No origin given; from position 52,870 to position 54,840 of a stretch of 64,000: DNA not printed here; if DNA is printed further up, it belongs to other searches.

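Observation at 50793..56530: Translationally coupled cluster: PLP enzyme – DUF1611 (DgcN-like) – QueC-like PP-loop::creatininase fusion – enolase-superfamily racemase/epimerase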

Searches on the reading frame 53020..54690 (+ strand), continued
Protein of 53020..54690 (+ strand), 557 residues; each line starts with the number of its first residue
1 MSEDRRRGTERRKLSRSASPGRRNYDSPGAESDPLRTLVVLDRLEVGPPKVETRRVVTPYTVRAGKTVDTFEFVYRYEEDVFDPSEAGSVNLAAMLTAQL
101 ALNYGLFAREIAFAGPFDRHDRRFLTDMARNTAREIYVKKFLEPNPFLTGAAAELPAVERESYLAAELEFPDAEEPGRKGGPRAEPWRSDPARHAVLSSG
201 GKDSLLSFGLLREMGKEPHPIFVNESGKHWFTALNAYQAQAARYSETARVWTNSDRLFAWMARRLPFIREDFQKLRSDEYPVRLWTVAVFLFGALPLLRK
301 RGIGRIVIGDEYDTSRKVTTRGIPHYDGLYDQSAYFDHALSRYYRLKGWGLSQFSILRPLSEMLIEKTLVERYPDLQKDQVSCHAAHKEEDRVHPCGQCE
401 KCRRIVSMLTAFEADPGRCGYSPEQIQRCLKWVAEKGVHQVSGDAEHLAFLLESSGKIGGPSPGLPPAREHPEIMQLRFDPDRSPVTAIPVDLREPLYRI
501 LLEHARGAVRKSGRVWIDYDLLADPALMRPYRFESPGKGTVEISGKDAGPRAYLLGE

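Call 73: find_homologous_proteins(query=P0172, max_evalue=0.00001)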
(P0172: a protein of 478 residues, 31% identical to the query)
Query P0172 (478 aa): 752 proteins with E <= 0.00001 among 8000 candidates; the best 120 are listed.
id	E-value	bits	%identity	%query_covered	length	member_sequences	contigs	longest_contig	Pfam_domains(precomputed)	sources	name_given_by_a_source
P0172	0.0e+0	1099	100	100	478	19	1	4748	-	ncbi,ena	-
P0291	3.9e-291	984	89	100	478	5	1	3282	-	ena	-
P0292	2.6e-213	727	65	99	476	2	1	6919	-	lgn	-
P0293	2.2e-209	714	63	99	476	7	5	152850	-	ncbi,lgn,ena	-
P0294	5.0e-209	713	64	99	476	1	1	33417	-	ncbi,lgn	-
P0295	1.2e-208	712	64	99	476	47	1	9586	-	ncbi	-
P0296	5.2e-207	707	64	98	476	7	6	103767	-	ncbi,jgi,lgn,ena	jgi:hypothetical protein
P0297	1.7e-206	705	62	99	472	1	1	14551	-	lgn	-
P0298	1.6e-205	702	62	99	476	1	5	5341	-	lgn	-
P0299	5.0e-205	700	62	99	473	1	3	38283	-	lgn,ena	-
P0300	4.2e-203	694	62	98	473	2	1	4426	-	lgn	-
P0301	5.1e-202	690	63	98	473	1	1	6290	-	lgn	-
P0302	1.9e-201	688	61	99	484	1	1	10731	-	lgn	-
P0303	2.0e-201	688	62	98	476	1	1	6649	-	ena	-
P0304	1.7e-200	685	62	98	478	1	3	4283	-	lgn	-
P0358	9.2e-155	534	50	98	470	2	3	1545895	-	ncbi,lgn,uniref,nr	ncbi:hypothetical protein [Picrophilus oshimae]|uniref:Uncharacterized protein n=1 Tax=Picrophilus t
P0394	1.7e-142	494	48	99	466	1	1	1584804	-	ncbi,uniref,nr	ncbi:hypothetical protein [Thermoplasma volcanium GSS1]|uniref:Uncharacterized protein n=1 Tax=Therm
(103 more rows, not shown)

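Call 74: find_encoding_contigs(protein=P0394, flank=8000, max_places=1)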
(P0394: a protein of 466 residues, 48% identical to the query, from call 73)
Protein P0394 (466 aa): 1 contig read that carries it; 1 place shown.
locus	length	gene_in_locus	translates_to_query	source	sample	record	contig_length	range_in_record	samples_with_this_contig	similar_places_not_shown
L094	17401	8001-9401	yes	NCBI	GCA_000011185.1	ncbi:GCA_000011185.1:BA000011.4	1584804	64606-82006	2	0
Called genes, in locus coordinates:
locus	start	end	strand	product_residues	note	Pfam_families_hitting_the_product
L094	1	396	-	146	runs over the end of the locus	-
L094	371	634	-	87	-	-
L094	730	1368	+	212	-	PF01914:MarC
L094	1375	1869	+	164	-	PF02834:LigT_PEase, PF13563:2_5_RNA_ligase2 (weak), PF02834:LigT_PEase (weak)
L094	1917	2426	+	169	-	-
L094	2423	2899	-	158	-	PF12172:zf-ChsH2, PF01796:OB_ChsH2_C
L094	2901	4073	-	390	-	PF00108:Thiolase_N, PF02803:Thiolase_C (weak), PF22691:Thiolase_C_1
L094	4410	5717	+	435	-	PF07690:MFS_1, PF00083:Sugar_tr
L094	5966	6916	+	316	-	PF00291:PALP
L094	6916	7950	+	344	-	PF17396:DUF1611_N, PF07755:DUF1611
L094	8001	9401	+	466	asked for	-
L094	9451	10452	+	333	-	PF03786:UxuA, PF01261:AP_endonuc_2, PF03786:UxuA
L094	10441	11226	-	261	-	PF00106:adh_short, PF08659:KR, PF23441:SDR, PF13561:adh_short_C2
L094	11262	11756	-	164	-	PF04034:Ribo_biogen_C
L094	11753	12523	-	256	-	PF04414:tRNA_deacylase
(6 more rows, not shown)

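Call 75: find_encoding_contigs(protein=P0358, flank=8000, max_places=1)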
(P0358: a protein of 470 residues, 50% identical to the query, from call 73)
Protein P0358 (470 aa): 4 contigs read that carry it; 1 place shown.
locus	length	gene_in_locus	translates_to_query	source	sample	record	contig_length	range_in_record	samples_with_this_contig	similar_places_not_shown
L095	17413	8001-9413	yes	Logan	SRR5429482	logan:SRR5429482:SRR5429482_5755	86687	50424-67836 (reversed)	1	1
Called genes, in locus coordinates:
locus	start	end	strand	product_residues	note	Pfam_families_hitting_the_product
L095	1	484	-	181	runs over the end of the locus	-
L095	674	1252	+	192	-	PF00925:GTP_cyclohydro2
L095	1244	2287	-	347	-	PF05559:DUF763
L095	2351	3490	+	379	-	PF01266:DAO (faint), PF01494:FAD_binding_3, PF01946:Thi4 (weak), PF03486:HI0933_like (weak), PF05834:Lycopene_cycl (faint), PF13450:NAD_binding_8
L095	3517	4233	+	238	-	-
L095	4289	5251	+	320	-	PF04014:MazE_antitoxin, PF01895:PhoU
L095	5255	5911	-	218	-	PF00455:DeoRC (faint), PF06026:Rib_5-P_isom_A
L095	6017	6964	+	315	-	PF00291:PALP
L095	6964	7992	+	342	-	PF17396:DUF1611_N, PF07755:DUF1611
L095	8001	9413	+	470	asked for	-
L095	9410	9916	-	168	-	PF04034:Ribo_biogen_C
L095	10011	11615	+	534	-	PF06418:CTP_synth_N, PF00117:GATase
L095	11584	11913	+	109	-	PF02036:SCP2, PF14864:Alkyl_sulf_C (weak)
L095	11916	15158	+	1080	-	PF03833:PolC_DP2_N, PF24844:PolC_DP2_central, PF24846:PolC_DP2_cat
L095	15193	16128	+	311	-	PF26553:PDDEXK_19, PF01381:HTH_3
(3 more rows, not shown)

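Call 83: find_encoding_contigs(protein=P0271, flank=6000, max_places=1)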
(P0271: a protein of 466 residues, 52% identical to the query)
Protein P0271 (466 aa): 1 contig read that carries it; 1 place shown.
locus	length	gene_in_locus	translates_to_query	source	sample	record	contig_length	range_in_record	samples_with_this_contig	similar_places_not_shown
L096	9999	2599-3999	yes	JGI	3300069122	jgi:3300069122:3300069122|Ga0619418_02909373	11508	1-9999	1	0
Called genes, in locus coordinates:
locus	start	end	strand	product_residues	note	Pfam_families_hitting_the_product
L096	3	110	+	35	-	?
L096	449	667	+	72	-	-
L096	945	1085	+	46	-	-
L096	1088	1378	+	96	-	-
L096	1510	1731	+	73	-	-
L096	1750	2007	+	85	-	-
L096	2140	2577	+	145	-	-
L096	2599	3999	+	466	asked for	-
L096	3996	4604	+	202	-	-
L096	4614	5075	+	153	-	-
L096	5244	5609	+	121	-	-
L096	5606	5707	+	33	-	-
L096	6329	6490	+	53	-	-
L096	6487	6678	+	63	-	-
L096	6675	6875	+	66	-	-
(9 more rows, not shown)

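Call 84: find_encoding_contigs(protein=P0124, flank=6000, max_places=2)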
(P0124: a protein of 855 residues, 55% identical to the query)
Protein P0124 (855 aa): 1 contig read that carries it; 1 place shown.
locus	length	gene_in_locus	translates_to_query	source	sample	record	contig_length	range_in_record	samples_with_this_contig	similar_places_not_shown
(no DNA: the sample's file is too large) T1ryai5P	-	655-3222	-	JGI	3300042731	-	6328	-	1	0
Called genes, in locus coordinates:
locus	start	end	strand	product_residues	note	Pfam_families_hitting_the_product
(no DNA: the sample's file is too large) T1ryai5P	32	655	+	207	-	PF00291:PALP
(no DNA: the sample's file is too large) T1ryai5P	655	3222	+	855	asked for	PF17396:DUF1611_N, PF07755:DUF1611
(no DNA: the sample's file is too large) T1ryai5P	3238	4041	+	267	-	PF02633:Creatininase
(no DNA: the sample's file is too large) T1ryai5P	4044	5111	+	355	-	PF02746:MR_MLE_N, PF13378:MR_MLE_C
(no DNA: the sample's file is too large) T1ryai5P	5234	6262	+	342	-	PF07885:Ion_trans_2, PF02254:TrkA_N, PF02080:TrkA_C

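Call 99: fold_search(model_id=the predicted structure, library=viral)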
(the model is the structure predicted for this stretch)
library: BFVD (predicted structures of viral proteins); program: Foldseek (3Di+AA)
matches with E <= 10: 466; with E <= 0.001: 8
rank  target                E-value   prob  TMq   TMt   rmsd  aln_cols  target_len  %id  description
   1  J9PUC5                1.3e-05  1.00  0.32  0.69   5.3       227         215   17  7-cyano-7-deazaguanine synthase [Bacillus phage BCD7]
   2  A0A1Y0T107            1.3e-05  1.00  0.29  0.43  14.8       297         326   13  7-cyano-7-deazaguanine synthase [Pseudomonas phage Noxifer]
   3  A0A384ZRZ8            3.1e-05  1.00  0.27  0.39   9.3       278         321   12  Adenine alpha hydrolase [Vibrio phage YC]
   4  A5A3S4                3.4e-05  1.00  0.33  0.53  14.0       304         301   15  (no name in the UniProt tables at hand)
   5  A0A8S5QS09            6.8e-05  1.00  0.33  0.29  19.3       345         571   15  7-cyano-7-deazaguanine synthase [Myoviridae sp. ctgXL3]
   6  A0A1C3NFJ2            9.3e-05  1.00  0.30  0.52   7.9       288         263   14  (no name in the UniProt tables at hand)
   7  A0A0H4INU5            1.3e-04  1.00  0.35  0.65   6.1       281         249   15  7-cyano-7-deazaguanine synthase [Stenotrophomonas phage IME-SM1]
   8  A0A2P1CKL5            4.9e-04  1.00  0.30  0.31   8.2       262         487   16  7-cyano-7-deazaguanine synthase [Pantoea phage vB_PagS_Vid5]
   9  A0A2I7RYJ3            1.9e-03  1.00  0.26  0.47   6.5       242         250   12  (no name in the UniProt tables at hand)
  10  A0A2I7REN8            4.2e-03  0.99  0.23  0.48   9.8       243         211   14  Uncharacterized protein [Vibrio phage 1.169.O._10N.261.52.B1]
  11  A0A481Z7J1            4.6e-03  0.12  0.08  0.11  24.7       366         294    9  Deoxynucleoside kinase [Pithovirus LCPAC202]
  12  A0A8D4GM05            7.4e-03  0.85  0.17  0.24  21.5       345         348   11  (no name in the UniProt tables at hand)
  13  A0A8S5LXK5            1.0e-02  1.00  0.32  0.36   5.4       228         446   15  7-cyano-7-deazaguanine synthase [Myoviridae sp. ctZgq1]
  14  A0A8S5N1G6            1.2e-02  0.41  0.14  0.24  15.5       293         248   14  Phosphoadenosine-phosphosulfate reductase [Siphoviridae sp. ctnks32]
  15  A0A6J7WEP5            1.7e-02  0.77  0.19  0.36  13.0       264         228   13  CysH 3'-phosphoadenosine 5'-phosphosulfate sulfotransferase (PAPS reductase)/FAD synthetase and related enzymes [uncultured Caudovirales ph…
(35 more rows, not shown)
